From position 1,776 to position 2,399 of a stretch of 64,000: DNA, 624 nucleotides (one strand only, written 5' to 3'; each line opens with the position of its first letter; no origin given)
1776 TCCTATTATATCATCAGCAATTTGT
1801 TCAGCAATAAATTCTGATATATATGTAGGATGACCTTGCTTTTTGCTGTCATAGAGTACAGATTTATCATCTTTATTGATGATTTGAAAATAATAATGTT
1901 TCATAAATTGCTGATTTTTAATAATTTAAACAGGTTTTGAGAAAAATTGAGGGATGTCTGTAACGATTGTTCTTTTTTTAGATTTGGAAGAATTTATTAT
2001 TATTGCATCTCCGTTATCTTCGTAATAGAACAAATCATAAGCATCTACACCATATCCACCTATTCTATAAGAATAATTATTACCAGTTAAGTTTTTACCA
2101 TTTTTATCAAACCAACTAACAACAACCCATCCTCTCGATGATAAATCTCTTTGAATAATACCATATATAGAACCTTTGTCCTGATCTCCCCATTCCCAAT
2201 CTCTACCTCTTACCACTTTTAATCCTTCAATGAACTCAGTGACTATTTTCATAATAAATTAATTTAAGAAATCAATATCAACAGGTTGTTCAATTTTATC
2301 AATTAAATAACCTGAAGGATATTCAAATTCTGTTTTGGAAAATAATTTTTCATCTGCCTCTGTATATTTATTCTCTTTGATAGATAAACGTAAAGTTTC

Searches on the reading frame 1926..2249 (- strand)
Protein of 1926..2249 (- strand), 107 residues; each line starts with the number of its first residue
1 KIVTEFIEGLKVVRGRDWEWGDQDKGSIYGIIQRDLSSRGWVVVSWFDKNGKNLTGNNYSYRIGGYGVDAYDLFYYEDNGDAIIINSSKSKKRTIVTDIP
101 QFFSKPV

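Call 75: search_protein_families(library=pfam, proteins=[window:1926-2249:-], max_evalue=0.001)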
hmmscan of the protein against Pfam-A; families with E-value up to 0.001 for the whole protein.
window:1926-2249:- (107 aa): 1 family
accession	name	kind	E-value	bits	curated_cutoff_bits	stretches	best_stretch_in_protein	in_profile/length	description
PF06701.19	MIB_HERC2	-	1.5e-07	31.6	33.5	1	9-75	1-64/66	Mib_herc2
